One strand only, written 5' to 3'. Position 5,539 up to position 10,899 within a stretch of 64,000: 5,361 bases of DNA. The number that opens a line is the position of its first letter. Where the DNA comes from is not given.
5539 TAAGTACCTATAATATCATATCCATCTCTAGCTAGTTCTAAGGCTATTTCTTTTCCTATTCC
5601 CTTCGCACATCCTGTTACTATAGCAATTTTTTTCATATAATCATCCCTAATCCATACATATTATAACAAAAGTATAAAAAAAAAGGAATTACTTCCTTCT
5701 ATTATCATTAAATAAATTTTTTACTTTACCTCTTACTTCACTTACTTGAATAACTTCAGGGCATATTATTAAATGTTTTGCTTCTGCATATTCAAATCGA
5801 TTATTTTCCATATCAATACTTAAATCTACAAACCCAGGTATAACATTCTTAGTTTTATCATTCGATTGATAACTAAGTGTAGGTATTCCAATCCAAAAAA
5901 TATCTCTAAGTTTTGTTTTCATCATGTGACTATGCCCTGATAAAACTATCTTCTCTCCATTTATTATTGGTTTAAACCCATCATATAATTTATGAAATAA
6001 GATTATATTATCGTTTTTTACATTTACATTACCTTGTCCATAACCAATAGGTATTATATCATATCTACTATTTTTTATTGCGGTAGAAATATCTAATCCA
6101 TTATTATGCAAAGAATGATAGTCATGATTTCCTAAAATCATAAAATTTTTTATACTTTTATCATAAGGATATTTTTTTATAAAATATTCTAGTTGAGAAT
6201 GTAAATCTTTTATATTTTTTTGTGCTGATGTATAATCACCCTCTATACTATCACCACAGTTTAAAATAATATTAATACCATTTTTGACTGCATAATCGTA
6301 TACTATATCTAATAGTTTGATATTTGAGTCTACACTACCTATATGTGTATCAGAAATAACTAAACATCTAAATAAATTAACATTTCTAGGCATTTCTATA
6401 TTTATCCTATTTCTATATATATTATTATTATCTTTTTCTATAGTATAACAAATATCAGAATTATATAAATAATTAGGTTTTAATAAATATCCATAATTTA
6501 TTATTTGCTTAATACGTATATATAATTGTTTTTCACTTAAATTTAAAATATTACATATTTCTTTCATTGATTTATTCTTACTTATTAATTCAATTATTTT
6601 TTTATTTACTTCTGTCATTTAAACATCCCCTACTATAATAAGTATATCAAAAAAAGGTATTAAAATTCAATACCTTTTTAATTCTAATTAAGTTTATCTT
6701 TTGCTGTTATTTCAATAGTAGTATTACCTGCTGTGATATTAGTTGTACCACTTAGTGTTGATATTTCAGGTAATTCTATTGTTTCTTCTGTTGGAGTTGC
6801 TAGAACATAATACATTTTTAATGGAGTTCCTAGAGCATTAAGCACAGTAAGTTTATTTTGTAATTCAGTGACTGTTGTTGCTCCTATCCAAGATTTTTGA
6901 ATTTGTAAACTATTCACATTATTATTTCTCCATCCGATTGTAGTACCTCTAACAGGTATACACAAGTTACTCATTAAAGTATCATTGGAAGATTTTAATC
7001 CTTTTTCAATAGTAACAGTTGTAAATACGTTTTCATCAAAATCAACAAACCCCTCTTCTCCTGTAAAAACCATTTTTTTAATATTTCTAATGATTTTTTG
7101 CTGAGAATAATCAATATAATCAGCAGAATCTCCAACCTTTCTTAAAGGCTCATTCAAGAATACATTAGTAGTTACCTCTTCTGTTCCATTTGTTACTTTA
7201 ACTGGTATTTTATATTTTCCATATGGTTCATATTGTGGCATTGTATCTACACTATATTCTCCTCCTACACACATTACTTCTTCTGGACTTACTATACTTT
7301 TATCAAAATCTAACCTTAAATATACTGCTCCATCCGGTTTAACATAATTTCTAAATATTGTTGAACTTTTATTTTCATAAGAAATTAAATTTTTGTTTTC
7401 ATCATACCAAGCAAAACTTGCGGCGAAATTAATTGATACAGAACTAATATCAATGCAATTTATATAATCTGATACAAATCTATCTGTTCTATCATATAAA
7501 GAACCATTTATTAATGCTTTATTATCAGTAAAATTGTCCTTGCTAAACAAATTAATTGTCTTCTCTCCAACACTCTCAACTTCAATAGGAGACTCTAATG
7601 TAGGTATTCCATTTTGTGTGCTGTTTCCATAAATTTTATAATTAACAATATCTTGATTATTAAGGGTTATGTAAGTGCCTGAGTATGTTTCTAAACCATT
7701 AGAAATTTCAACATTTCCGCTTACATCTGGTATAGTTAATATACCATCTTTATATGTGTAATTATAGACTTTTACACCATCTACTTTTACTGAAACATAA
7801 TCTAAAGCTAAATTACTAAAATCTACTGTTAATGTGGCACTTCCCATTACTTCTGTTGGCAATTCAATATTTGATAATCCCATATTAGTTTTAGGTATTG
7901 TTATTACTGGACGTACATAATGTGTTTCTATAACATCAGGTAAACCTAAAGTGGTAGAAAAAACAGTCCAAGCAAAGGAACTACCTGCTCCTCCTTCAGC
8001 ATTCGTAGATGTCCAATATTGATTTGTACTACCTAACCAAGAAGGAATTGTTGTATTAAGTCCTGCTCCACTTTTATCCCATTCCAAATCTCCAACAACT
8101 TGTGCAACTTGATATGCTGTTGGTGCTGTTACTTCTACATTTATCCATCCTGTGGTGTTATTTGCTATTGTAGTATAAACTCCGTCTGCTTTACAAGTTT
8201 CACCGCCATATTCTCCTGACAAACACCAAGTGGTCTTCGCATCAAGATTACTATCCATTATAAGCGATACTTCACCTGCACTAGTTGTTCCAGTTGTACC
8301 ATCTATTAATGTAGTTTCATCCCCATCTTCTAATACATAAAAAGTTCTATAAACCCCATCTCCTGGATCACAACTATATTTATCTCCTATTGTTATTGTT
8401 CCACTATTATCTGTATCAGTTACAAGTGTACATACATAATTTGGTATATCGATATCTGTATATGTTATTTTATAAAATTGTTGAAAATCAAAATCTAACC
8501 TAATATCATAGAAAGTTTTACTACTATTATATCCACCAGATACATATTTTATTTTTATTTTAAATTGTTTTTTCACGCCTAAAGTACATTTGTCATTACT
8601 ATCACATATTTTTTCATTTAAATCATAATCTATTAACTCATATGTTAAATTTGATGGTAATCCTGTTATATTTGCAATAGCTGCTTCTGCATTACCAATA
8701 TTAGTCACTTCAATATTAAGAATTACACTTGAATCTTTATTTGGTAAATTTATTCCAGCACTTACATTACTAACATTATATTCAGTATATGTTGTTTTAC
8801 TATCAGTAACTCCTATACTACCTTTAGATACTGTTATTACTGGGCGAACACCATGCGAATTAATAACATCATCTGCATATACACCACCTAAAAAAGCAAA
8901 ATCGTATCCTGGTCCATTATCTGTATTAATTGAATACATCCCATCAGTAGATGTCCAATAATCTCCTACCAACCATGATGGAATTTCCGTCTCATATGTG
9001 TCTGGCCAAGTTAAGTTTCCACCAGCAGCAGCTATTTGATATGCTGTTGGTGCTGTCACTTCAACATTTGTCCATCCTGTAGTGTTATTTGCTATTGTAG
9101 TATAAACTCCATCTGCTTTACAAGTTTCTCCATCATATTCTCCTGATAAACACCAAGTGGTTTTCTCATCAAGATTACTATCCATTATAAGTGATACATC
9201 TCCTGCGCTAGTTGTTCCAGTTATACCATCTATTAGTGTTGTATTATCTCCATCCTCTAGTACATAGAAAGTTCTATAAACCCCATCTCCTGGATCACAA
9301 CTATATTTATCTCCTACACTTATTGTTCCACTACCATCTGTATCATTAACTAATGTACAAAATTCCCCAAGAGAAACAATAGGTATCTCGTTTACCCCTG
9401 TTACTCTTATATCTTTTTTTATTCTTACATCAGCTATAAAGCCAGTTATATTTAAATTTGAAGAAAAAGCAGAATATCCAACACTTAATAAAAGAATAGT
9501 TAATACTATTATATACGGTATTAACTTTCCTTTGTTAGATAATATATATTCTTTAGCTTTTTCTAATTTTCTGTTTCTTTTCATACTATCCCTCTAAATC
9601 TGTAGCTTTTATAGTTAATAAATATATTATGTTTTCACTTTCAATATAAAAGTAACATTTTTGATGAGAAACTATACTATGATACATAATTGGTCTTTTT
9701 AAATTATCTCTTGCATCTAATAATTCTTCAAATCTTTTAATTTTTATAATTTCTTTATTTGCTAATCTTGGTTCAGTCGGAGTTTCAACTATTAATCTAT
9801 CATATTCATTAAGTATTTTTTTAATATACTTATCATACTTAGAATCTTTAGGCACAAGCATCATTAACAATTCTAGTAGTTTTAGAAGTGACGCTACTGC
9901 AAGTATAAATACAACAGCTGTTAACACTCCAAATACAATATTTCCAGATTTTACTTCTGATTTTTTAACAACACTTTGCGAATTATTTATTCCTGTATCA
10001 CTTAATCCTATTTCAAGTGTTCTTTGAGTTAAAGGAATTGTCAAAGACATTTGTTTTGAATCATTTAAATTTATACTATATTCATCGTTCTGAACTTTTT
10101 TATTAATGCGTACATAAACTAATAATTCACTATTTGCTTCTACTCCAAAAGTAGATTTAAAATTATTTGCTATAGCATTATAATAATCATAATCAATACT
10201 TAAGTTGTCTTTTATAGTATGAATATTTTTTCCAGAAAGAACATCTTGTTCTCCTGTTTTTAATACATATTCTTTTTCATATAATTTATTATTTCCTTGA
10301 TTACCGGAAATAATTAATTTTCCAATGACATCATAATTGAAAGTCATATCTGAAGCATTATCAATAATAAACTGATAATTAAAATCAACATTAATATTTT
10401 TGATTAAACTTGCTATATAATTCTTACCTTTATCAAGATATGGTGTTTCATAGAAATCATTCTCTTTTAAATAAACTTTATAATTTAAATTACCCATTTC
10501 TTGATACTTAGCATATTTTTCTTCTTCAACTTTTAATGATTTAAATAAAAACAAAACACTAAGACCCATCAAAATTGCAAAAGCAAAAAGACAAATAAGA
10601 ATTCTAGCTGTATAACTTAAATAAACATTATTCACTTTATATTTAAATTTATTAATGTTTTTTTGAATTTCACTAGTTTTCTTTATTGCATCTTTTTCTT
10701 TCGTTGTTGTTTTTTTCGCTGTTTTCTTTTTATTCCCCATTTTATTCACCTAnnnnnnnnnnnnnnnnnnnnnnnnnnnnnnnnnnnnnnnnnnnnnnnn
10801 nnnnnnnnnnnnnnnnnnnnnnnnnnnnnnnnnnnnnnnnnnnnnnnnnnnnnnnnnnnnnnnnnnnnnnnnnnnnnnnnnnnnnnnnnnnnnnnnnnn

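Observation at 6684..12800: Non-canonical SipW-centred surface module: two flanking proteins share a G[FY][AS]AF[ST]SNL[NT]I signal motif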

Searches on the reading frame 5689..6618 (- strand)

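Call 3: search_protein_families(library=pfam, proteins=[window:5689-6618:-], max_evalue=0.1)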
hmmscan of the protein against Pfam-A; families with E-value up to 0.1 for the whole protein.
window:5689-6618:- (309 aa): 5 families
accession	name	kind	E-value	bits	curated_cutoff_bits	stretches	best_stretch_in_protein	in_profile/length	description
PF00149.33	Metallophos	-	9.8e-08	33.1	21.5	1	84-193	2-104/191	Calcineurin-like phosphoesterase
PF12850.12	Metallophos_2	-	3.4e-07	30.8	27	1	84-237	2-123/154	Calcineurin-like phosphoesterase superfamily domain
PF13518.12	HTH_28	-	0.0053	17.3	25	1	7-43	4-40/52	Helix-turn-helix domain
PF08280.17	HTH_Mga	-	0.023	15.1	23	1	7-36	9-40/59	M protein trans-acting positive regulator (MGA) HTH domain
PF02671.26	PAH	-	0.067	13.3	21.3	0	128-151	12-35/45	Paired amphipathic helix repeat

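Call 4: search_protein_families(library=ncbifam, proteins=[window:5689-6618:-], max_evalue=0.1)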
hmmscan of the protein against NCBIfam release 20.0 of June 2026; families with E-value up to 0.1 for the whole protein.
window:5689-6618:- (309 aa): 1 family
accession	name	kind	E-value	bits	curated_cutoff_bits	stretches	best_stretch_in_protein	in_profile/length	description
TIGR00040.1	yfcE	subfamily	0.0002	21.4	56.25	1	84-243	2-129/158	YfcE family phosphodiesterase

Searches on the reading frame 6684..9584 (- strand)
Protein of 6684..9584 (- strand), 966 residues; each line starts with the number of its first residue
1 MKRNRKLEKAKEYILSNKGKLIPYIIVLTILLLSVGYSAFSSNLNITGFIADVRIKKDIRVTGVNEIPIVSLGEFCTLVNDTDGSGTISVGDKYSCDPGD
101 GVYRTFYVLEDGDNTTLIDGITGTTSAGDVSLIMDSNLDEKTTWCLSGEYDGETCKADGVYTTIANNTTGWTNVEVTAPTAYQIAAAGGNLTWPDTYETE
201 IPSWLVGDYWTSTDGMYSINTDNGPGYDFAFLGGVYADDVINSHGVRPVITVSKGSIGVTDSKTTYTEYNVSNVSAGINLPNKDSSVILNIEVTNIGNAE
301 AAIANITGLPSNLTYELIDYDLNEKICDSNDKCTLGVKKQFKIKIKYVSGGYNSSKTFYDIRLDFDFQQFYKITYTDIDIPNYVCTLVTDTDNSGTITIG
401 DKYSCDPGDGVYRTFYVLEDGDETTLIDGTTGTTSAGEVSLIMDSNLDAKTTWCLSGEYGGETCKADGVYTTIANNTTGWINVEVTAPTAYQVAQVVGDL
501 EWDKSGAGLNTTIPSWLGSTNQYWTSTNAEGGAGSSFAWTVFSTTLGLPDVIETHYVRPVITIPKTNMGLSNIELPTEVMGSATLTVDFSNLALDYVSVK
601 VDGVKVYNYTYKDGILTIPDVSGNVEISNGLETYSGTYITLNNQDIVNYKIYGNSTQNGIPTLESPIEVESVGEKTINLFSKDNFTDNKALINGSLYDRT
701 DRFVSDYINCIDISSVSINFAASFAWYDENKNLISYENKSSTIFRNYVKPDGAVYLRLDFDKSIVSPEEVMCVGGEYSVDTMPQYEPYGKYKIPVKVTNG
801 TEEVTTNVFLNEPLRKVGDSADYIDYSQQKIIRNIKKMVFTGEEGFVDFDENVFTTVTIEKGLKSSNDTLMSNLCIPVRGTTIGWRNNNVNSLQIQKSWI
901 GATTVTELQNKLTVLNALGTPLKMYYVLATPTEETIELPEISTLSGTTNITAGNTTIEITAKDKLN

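Call 3: search_protein_families(library=pfam, proteins=[window:6684-9584:-], max_evalue=0.1)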
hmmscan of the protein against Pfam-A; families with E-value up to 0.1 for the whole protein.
window:6684-9584:- (966 aa): 1 family
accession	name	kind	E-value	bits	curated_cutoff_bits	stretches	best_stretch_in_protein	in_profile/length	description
PF25262.1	DUF7862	-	0.02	15.4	27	0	665-699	8-42/85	Domain of unknown function (DUF7862)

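Call 4: search_protein_families(library=ncbifam, proteins=[window:6684-9584:-], max_evalue=0.1)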
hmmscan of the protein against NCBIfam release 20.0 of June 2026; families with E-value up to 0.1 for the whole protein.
window:6684-9584:- (966 aa): 0 families

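Call 25: find_homologous_proteins(query=window:6684-9584:-)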
Query window:6684-9584:- (966 aa): 51 proteins with E <= 0.001 among 8000 candidates.
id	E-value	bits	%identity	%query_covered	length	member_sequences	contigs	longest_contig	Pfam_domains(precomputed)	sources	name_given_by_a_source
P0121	0.0e+0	2169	100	100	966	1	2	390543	-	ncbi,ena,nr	ncbi:MAG: hypothetical protein IKL65_06425 [Bacilli bacterium]|nr:hypothetical protein [Bacilli bact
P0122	5.8e-119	417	42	40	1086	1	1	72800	-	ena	-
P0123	1.5e-98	349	44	44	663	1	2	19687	PF19789.7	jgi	-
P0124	2.7e-96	342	41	38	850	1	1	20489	-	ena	-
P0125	7.5e-95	337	45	39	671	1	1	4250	PF19789.7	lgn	-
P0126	1.1e-94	336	38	35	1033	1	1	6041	PF19789.7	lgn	-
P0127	6.7e-82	294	41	41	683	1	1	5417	PF19789.7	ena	-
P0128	5.8e-66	241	31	71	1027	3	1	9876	-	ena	-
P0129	1.3e-65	240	45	16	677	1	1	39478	-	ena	-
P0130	3.7e-59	219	36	39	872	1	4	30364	-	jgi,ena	-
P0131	1.7e-55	207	51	12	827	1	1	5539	PF03382.21,PF24758.2,PF12799.14,PF13855.13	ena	-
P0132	1.5e-40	157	51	13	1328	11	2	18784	PF19789.7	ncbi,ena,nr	ncbi:MAG TPA: hypothetical protein IAC20_05915 [Candidatus Faecisoma merdavium]|nr:hypothetical prot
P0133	5.2e-38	149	51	13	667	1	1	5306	PF19789.7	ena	-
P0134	7.3e-38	148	52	13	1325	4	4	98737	PF19789.7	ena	-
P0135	2.8e-37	146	51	13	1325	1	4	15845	PF19789.7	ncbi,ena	-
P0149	2.6e-26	110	32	22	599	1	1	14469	PF07963.18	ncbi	-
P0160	2.0e-17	81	38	19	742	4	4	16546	-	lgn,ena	-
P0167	3.1e-10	57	39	11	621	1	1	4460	PF12389.14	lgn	-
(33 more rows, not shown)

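Call 63: search_protein_families(library=pfam, proteins=[P0167, P0132, P0160], max_evalue=1)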
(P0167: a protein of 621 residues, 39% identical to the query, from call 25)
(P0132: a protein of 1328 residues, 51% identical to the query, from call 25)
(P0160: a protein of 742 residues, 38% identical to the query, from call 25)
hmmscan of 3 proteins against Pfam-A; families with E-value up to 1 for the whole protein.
P0167 (621 aa): 2 families
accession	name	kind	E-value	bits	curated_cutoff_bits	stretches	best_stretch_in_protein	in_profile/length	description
PF12389.13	Peptidase_M73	-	2.1e-06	28.2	22.5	1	17-185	6-194/196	Camelysin metallo-endopeptidase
PF13800.11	Sigma_reg_N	-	0.67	10.7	26.3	0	2-58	1-53/91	Sigma factor regulator N-terminal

P0132 (1328 aa): 6 families
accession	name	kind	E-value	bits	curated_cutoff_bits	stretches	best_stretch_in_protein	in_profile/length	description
PF19789.6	DUF6273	-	6.5e-37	127.5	23.5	4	1186-1327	30-170/172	Domain of unknown function (DUF6273)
PF10861.13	DUF2784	-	0.00045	20.7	29.7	1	739-787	53-98/109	Protein of Unknown function (DUF2784)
PF21264.3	DYNC2H1_AAA_dom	-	0.00093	19.8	27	0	320-348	12-40/96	Cytoplasmic dynein 2 heavy chain 1, AAA+ ATPase domain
PF17605.7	DUF5501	-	0.019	15.8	40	0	860-905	16-61/107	Family of unknown function (DUF5501)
PF12577.13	PPARgamma_N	-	0.074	14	25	1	163-193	29-59/78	PPAR gamma N-terminal region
PF10546.14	P63C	-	0.18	12.8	26.1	0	319-352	34-67/93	P63C domain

P0160 (742 aa): 0 families

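Call 64: search_protein_families(library=ncbifam, proteins=[P0167, P0132, P0160], max_evalue=1)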
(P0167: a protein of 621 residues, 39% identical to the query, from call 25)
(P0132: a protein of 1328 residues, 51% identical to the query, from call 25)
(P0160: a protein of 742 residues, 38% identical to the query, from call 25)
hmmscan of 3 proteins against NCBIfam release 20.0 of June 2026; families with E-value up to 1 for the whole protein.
P0167 (621 aa): 0 families

P0132 (1328 aa): 1 family
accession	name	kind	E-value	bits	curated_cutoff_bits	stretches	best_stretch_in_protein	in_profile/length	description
TIGR03239.1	GarL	equivalog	0.032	13.8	406.75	0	272-347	20-95/249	2-dehydro-3-deoxyglucarate aldolase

P0160 (742 aa): 1 family
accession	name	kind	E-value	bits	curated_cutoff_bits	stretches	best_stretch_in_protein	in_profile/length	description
TIGR00613.1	reco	equivalog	0.021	14.3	48.7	0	558-623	104-172/239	DNA repair protein RecO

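Call 72: find_encoding_contigs(protein=P0167, flank=6000, max_places=3)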
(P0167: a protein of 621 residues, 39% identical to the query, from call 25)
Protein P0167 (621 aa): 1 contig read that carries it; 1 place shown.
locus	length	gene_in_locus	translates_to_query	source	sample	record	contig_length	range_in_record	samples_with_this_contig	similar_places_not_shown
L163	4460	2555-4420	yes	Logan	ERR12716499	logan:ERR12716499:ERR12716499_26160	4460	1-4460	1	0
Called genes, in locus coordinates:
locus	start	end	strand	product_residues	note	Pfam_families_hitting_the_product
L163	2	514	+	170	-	?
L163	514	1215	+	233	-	PF00482:T2SSF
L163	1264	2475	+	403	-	PF12389:Peptidase_M73 (weak)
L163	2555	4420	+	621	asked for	PF12389:Peptidase_M73 (faint)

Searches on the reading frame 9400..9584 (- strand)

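Call 75: search_protein_families(library=ncbifam, proteins=[window:9400-9584:-], max_evalue=1)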
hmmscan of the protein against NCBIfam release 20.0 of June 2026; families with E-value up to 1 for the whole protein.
window:9400-9584:- (61 aa): 0 families

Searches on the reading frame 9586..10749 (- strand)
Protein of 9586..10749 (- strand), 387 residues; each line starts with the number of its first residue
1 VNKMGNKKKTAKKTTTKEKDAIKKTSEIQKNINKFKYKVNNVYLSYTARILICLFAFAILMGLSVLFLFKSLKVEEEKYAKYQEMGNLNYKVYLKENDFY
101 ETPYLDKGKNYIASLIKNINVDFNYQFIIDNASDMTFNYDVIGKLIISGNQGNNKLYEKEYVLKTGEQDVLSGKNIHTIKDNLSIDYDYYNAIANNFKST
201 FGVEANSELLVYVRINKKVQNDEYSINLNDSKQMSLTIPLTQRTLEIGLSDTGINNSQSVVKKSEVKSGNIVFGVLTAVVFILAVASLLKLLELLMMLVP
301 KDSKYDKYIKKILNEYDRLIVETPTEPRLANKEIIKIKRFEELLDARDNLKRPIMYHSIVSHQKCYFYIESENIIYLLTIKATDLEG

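Call 3: search_protein_families(library=pfam, proteins=[window:9586-10749:-], max_evalue=0.1)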
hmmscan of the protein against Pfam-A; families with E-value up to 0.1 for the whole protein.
window:9586-10749:- (387 aa): 1 family
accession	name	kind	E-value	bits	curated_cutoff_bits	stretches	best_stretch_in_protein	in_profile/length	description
PF17231.7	DUF5305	-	5.4e-18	65.7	29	1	157-376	1-215/217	Family of unknown function (DUF5305)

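Call 4: search_protein_families(library=ncbifam, proteins=[window:9586-10749:-], max_evalue=0.1)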
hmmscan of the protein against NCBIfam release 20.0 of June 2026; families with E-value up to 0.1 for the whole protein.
window:9586-10749:- (387 aa): 0 families
